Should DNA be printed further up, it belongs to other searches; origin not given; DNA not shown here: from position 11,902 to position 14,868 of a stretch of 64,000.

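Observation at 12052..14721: Natural SEDS-bPBP fusion in which the transpeptidase active-site motifs all appear to be lost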

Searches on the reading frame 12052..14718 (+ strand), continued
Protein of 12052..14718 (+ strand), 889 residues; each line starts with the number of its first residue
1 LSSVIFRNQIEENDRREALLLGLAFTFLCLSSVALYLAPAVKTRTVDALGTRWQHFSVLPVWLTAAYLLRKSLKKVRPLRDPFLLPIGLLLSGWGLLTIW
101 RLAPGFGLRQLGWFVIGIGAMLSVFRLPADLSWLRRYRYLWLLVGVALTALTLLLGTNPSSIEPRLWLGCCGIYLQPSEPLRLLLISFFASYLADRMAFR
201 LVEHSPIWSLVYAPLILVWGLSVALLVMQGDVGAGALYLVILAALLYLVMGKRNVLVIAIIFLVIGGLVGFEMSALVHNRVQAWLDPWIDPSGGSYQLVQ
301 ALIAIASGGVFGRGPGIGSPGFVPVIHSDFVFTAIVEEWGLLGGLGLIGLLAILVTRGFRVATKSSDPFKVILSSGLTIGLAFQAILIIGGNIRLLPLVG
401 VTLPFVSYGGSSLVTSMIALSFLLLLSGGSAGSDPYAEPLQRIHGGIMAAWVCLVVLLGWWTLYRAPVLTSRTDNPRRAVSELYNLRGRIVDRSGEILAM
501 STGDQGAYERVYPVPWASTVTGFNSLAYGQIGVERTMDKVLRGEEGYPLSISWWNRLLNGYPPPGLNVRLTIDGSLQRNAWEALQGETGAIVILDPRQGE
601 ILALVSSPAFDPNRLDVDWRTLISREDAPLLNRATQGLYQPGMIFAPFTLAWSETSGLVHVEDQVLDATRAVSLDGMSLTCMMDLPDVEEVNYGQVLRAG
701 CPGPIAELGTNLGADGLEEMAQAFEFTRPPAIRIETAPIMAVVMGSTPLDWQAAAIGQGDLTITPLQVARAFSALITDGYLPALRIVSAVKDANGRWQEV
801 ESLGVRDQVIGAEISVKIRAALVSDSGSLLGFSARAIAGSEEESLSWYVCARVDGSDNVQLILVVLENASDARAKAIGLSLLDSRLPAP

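Call 33: search_solved_structures(query=A1, max_evalue=1e-10, show_alignments=4)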
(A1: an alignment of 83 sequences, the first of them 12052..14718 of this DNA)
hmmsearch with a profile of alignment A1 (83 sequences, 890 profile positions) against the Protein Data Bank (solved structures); distinct sequences matched with E-value up to 1e-10: 107 (the best 60 are shown).
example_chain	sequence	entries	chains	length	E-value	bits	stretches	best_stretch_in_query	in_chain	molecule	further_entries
4mnr_A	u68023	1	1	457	1.9e-53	184.9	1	474-884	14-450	Peptidoglycan glycosyltransferase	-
3un7_A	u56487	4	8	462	8.8e-53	182.7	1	472-871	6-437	Penicillin-binding protein A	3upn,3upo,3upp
3lo7_A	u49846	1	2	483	2.4e-52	181.2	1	475-871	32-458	Penicillin-binding protein A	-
4ra7_A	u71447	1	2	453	2.6e-47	164.6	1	464-871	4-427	Peptidoglycan glycosyltransferase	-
4jbf_A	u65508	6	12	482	3.1e-47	164.4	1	464-871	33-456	Peptidoglycan glycosyltransferase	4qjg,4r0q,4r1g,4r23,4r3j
4n1x_A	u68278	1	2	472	2.1e-46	161.6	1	474-871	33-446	Peptidoglycan glycosyltransferase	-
8tj3_B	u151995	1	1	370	2.6e-44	154.7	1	79-431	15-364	Peptidoglycan glycosyltransferase MrdB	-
25hr_A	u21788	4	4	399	1.2e-43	152.5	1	106-431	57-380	Probable peptidoglycan glycosyltransferase FtsW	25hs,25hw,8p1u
8bh1_A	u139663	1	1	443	1.7e-43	152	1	106-431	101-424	Probable peptidoglycan glycosyltransferase FtsW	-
6bar_A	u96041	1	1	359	2.7e-43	151.3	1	143-429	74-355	Rod shape determining protein RodA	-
6pl5_A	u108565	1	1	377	3.2e-43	151.1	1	143-429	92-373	Peptidoglycan glycosyltransferase RodA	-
6bas_A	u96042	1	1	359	1.1e-41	146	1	143-429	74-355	Peptidoglycan glycosyltransferase RodA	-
6pl6_A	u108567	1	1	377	1.3e-41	145.8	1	143-429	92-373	Peptidoglycan glycosyltransferase RodA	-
8zpc_A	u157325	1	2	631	4.3e-41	144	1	527-791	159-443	Peptidoglycan D,D-transpeptidase MrdA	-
7zg8_AAA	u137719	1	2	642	7.8e-41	143.2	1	527-791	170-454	Peptidoglycan D,D-transpeptidase MrdA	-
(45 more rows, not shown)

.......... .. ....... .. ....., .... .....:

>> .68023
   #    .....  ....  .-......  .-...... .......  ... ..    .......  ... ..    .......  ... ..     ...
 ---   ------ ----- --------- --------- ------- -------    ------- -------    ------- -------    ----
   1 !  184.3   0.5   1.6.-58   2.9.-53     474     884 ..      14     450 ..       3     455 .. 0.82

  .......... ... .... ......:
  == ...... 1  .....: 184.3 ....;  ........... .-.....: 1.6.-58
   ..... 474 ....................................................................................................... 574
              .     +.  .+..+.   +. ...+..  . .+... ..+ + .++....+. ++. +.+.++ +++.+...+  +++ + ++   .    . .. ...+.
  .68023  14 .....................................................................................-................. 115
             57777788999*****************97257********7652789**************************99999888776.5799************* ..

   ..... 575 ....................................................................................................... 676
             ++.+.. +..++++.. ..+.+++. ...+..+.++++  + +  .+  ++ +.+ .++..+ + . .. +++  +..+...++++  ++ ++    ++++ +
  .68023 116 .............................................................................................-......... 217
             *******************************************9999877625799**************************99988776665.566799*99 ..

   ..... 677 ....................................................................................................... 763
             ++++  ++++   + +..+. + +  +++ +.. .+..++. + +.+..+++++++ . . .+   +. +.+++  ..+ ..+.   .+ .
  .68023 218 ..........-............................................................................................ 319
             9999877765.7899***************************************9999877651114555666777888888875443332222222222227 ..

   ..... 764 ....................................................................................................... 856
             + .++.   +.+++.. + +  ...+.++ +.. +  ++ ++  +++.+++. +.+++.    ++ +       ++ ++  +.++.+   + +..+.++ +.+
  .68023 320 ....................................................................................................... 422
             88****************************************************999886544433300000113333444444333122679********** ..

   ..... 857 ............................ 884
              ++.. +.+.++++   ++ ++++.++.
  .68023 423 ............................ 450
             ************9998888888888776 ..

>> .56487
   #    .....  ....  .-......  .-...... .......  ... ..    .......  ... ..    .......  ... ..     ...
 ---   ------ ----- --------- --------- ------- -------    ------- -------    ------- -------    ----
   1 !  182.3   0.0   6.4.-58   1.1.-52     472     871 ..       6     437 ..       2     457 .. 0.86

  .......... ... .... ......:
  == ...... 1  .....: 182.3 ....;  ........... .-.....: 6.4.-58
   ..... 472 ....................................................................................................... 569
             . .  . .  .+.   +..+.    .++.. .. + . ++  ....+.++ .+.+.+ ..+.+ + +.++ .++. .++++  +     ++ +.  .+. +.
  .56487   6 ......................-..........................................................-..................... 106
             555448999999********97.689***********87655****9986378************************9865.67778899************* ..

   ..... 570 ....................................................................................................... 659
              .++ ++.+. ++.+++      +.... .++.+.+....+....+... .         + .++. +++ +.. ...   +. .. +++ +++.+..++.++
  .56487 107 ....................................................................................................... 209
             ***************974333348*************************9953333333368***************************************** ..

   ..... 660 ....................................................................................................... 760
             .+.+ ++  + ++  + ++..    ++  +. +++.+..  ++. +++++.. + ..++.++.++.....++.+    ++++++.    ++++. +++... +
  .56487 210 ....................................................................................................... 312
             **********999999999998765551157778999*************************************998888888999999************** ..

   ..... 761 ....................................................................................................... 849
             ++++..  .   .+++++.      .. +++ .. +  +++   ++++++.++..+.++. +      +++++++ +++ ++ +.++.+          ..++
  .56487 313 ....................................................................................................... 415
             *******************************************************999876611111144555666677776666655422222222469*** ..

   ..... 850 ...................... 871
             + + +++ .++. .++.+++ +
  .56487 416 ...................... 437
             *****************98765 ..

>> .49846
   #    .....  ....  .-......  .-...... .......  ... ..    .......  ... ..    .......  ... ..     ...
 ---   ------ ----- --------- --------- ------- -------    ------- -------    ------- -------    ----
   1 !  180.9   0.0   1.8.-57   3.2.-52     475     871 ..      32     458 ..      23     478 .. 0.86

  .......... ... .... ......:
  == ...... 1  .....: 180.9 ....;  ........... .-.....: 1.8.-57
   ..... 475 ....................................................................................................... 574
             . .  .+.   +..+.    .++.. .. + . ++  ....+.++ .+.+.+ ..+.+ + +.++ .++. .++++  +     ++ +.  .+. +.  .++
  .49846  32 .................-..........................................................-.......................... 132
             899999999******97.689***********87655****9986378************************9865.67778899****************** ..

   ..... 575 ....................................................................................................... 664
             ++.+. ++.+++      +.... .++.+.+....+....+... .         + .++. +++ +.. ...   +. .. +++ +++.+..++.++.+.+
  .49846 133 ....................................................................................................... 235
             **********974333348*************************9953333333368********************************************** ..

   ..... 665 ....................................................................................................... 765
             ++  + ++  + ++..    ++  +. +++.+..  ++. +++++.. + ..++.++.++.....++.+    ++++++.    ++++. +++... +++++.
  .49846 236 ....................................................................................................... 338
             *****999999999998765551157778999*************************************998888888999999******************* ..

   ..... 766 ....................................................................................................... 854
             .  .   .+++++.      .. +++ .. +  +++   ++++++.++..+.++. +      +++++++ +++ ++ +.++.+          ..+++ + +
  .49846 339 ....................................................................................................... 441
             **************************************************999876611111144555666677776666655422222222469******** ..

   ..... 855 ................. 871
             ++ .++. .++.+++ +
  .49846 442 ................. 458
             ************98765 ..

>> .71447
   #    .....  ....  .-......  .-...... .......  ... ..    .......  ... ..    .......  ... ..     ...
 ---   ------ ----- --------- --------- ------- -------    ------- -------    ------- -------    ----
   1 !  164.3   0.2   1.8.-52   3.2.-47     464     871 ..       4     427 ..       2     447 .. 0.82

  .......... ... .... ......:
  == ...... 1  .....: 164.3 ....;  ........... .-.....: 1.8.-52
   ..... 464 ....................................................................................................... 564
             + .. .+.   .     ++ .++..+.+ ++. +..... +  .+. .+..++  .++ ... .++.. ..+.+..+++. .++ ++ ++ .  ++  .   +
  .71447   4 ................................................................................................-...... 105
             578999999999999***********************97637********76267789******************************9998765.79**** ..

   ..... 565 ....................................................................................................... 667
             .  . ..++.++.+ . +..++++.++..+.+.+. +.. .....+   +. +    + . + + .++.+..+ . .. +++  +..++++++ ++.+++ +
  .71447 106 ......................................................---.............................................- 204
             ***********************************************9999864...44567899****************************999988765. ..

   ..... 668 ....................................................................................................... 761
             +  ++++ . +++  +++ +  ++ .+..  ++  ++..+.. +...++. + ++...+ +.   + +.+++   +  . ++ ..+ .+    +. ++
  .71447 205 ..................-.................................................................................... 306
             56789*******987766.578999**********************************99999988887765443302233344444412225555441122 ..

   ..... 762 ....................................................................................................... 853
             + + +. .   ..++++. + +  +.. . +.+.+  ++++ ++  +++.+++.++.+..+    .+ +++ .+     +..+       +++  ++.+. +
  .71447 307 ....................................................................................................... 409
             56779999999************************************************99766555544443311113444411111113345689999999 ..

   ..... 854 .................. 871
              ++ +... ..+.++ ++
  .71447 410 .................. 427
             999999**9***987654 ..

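Call 54: search_protein_families(library=pfam, proteins=[P0056], max_evalue=0.001)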
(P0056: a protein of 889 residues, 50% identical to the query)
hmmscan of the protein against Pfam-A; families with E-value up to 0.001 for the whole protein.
P0056 (889 aa): 4 families
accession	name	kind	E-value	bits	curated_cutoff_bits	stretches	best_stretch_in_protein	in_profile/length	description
PF01098.24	FTSW_RODA_SPOVE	-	3.6e-68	230.6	26.4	1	105-429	37-354/356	Cell cycle protein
PF00905.27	Transpeptidase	-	1.8e-24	87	22.1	1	588-798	1-192/299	Penicillin binding protein transpeptidase domain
PF21922.1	PBP_dimer_2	-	9.4e-12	45.5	27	1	486-556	1-73/83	Penicillin binding protein A dimerisation domain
PF03717.20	PBP_dimer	-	9.6e-06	26.6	24.4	0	526-547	144-165/180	Penicillin-binding Protein dimerisation domain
